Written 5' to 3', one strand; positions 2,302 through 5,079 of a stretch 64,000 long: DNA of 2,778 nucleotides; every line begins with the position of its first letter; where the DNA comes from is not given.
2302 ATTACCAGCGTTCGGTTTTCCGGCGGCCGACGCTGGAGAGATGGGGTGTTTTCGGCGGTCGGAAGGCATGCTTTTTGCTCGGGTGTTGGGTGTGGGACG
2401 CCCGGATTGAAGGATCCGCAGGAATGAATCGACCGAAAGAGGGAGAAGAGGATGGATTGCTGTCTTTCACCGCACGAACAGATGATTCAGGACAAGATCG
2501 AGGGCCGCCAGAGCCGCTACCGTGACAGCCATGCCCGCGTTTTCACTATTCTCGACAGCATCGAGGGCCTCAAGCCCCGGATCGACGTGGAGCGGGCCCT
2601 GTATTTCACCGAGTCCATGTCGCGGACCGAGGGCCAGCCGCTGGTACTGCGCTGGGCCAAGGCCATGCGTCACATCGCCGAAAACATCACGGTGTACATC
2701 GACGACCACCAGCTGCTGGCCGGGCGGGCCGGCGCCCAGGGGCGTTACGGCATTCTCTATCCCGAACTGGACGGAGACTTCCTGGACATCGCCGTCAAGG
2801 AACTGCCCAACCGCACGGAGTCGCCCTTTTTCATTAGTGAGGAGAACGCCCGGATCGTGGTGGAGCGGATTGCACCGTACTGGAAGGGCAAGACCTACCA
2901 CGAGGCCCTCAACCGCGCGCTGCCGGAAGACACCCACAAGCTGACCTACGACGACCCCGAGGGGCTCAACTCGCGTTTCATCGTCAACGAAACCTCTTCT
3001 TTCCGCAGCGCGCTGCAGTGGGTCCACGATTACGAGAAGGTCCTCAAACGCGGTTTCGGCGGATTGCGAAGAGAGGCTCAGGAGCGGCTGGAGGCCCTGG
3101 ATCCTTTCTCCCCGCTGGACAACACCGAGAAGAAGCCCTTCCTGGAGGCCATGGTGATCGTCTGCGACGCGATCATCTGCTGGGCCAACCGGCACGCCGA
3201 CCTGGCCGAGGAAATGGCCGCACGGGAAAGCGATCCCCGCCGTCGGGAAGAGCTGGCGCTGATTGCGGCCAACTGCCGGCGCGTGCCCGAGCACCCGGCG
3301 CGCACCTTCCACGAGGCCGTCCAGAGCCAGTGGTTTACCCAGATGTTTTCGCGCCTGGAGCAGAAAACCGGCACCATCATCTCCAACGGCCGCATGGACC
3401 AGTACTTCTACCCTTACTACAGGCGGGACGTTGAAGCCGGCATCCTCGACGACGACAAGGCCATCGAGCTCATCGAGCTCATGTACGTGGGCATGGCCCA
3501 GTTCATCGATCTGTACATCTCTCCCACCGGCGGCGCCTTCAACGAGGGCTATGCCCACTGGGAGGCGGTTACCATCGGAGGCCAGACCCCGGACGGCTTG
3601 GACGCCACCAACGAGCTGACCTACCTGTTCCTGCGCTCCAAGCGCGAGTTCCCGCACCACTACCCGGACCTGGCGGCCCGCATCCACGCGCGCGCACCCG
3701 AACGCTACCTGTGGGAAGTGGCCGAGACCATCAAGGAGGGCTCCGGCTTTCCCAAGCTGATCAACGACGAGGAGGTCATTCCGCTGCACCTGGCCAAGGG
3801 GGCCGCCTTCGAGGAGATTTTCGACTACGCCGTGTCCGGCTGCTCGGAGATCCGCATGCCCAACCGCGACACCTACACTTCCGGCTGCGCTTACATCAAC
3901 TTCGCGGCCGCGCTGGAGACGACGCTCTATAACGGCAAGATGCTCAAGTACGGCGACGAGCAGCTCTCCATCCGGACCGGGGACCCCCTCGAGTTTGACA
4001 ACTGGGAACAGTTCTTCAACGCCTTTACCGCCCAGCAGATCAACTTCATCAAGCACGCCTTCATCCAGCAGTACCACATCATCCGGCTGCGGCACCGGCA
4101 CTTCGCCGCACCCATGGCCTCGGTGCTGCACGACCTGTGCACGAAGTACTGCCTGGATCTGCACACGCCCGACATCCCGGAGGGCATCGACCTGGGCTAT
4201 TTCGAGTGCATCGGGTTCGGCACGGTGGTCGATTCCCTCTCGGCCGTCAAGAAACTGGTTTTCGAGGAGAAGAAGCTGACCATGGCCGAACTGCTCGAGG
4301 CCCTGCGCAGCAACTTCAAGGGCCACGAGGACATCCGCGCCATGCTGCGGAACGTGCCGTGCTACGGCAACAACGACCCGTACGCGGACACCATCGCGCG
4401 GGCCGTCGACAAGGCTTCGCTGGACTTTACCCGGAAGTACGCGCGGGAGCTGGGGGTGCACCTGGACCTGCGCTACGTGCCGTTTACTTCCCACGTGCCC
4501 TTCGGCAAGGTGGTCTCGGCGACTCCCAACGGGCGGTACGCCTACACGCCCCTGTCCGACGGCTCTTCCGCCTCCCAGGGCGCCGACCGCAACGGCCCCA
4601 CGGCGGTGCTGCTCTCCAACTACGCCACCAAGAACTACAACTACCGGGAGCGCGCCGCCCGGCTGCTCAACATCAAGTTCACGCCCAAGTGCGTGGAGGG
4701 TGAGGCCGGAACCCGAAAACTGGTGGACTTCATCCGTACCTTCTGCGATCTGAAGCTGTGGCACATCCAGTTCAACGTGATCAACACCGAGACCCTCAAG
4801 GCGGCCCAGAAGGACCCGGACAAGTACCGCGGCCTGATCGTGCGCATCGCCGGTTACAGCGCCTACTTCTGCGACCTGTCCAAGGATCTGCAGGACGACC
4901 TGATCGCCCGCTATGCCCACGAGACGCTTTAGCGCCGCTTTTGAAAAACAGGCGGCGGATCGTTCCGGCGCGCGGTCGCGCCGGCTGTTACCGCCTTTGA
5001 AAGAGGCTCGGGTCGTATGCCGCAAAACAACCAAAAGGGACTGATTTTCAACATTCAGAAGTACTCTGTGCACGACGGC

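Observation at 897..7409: Orphan glycyl-radical enzyme locus (Fe-ADH, GRE, activase, sigma-54 activator) of unknown substrate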

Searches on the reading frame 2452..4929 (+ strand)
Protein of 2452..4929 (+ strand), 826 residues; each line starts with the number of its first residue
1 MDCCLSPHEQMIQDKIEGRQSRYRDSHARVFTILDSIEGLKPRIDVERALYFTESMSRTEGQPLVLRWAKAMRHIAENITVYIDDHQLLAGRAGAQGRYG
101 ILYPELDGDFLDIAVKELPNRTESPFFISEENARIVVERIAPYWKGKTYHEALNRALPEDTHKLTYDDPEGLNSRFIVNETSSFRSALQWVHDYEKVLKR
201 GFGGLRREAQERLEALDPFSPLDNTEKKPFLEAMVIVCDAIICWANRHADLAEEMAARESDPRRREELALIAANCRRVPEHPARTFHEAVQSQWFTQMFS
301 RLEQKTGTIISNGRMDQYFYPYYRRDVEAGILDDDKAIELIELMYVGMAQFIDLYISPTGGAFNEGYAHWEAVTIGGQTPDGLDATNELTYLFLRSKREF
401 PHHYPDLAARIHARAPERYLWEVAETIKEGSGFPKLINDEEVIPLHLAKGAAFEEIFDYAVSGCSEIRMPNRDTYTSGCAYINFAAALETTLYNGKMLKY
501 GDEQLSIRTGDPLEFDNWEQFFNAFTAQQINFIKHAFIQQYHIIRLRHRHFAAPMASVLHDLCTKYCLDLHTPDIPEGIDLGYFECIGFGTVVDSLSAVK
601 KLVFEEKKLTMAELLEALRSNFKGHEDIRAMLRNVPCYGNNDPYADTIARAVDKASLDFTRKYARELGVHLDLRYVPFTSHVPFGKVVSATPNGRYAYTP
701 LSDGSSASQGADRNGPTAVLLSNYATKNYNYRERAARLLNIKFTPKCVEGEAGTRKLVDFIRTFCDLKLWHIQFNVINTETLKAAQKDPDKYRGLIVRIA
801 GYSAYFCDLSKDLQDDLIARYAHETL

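Call 7: search_solved_structures(query=window:2452-4929:+, max_evalue=1e-10, show_alignments=2)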
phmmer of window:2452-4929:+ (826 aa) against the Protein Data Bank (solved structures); distinct sequences matched with E-value up to 1e-10: 35.
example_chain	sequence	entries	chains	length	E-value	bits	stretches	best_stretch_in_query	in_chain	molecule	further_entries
5ymr_B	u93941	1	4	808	0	1413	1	21-825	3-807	Formate acetyltransferase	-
7kq3_A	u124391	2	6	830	0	1363.2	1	6-825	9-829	Isethionate sulfite-lyase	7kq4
6lon_B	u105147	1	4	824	0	1196.8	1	3-824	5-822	PFL2/glycerol dehydratase family glycyl radical enzyme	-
9f3w_A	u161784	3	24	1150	2.9e-149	501.9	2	40-822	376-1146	Choline trimethylamine-lyase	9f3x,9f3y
8iof_A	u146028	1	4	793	9.7e-139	467.1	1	29-821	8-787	Benzylsuccinate synthase alpha subunit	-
8id1_A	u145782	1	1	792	1.1e-136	460.3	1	30-824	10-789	Formate C-acetyltransferase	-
1r8w_A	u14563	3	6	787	1.1e-134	453.7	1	33-823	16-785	glycerol dehydratase | B12-independent glycerol dehydratase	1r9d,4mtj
9ht9_A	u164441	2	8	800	5.1e-132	444.8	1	41-820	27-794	Choline trimethylamine-lyase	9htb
9r0v_A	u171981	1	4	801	5.2e-132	444.8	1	41-820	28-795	Choline trimethylamine-lyase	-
5fay_A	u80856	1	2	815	5.3e-132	444.8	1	41-820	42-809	Choline trimethylamine-lyase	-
6vue_A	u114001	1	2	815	5.5e-132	444.7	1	41-820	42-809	Choline trimethylamine-lyase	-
5fau_A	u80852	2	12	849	5.8e-132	444.6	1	41-820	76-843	Choline trimethylamine-lyase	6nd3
5faw_A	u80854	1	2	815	6e-132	444.6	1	41-820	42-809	Choline trimethylamine-lyase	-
5fav_A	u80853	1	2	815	1.4e-131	443.4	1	41-820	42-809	Choline trimethylamine-lyase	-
5kdp_A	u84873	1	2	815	3.6e-131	442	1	41-820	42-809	Choline trimethylamine-lyase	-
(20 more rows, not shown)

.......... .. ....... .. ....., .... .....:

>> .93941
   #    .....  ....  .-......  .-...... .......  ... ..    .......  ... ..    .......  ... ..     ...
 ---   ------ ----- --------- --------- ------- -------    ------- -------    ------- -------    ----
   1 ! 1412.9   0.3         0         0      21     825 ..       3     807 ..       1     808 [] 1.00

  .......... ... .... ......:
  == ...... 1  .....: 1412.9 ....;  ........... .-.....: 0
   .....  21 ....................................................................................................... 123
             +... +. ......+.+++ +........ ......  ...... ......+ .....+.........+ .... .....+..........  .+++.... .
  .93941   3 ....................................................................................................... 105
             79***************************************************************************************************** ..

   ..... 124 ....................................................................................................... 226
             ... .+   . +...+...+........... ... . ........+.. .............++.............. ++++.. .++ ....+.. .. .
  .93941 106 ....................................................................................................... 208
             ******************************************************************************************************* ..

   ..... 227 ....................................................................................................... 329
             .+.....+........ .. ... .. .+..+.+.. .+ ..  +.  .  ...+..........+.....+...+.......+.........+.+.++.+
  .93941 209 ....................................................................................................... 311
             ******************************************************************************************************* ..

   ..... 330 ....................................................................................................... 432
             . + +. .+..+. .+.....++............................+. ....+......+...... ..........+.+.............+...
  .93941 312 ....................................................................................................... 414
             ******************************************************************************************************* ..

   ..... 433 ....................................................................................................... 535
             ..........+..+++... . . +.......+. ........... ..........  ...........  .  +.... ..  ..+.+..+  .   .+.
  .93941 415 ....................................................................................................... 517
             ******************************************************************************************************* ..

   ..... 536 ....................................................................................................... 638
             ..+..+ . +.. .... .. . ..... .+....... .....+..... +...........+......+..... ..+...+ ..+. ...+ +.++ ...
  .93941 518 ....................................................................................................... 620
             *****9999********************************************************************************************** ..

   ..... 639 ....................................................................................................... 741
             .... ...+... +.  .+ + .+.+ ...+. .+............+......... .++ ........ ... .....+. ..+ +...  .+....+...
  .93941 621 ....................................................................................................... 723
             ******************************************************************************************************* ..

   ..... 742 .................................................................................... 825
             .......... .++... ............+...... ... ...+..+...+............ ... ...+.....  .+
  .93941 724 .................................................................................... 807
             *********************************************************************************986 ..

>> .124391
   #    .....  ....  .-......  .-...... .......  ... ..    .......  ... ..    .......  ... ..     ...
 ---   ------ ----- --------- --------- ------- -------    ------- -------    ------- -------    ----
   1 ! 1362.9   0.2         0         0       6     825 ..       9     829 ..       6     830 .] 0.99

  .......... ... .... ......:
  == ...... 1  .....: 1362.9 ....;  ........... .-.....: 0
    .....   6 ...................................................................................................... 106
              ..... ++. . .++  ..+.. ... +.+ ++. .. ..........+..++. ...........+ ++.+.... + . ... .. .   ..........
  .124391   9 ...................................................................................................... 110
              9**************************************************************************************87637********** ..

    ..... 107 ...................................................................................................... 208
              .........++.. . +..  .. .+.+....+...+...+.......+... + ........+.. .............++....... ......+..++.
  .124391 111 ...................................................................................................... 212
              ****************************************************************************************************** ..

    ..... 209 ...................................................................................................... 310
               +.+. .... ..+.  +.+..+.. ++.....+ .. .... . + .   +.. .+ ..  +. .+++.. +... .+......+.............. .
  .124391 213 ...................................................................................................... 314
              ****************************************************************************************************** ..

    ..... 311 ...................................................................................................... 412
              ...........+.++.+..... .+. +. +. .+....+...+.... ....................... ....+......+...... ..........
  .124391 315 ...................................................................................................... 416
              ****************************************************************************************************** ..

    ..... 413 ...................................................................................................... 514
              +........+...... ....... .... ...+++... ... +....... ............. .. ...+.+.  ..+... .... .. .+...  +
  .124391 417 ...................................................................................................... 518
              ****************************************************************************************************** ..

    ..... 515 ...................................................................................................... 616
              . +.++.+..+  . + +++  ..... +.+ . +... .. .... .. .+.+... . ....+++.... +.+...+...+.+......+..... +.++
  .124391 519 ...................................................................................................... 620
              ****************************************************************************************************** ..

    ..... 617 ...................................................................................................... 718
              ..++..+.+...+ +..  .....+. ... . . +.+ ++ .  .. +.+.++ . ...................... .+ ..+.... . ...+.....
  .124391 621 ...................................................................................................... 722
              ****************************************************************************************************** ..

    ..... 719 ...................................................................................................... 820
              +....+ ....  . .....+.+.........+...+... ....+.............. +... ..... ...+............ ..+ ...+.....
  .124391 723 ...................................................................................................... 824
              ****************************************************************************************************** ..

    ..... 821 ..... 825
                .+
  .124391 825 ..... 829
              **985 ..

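Call 8: search_protein_families(library=ncbifam, proteins=[window:2452-4929:+])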
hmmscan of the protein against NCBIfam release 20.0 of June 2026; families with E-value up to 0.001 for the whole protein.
window:2452-4929:+ (826 aa): 12 families
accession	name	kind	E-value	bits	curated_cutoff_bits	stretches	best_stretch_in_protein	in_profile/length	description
NF048011.1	SfplDhtHpsGDes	equivalog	0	1555.8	1000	1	6-824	1-820/821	(2S)-3-sulfopropanediol dehydratase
TIGR01774.1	PFL2-3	subfamily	2e-181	605.1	678.2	1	38-824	14-785/786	formate C-acetyltransferase/glycerol dehydratase family glycyl radical enzyme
NF043068.1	glycl_HYPD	equivalog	1.9e-158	528.9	1100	1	40-822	14-781/784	trans-4-hydroxy-L-proline dehydratase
TIGR04394.1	choline_CutC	equivalog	3.7e-152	508.6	1050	1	39-822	14-785/789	choline trimethylamine-lyase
NF048009.1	SfplDhtHpfGKleb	equivalog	1.6e-139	466.4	1000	1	43-820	41-819/824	(2S)-3-sulfopropanediol dehydratase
NF007437.0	PRK09983.1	equivalog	6.1e-138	461.1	1109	1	43-824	18-764/765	formate C-acetyltransferase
NF033718.1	indole_decarb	equivalog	3.1e-107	359.8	1100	3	126-622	155-644/868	indoleacetate decarboxylase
NF033715.1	glycyl_HPDL_Lrg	equivalog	2.7e-85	286.9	1150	1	137-823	177-899/901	4-hydroxyphenylacetate decarboxylase large subunit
TIGR01255.1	pyr_form_ly_1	equivalog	3.9e-24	85.1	994.2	1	280-826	230-744/744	formate C-acetyltransferase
NF038360.1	rad_fix_GrcA3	exception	1e-14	54.3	158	1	756-826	8-78/78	autonomous glycyl radical cofactor GrcA3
NF008341.1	PRK11127.1-1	equivalog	3.1e-12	46.3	145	1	769-824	23-78/80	autonomous glycyl radical cofactor GrcA2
TIGR04365.1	spare_glycyl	equivalog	1.5e-08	35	170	1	771-824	71-124/126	autonomous glycyl radical cofactor GrcA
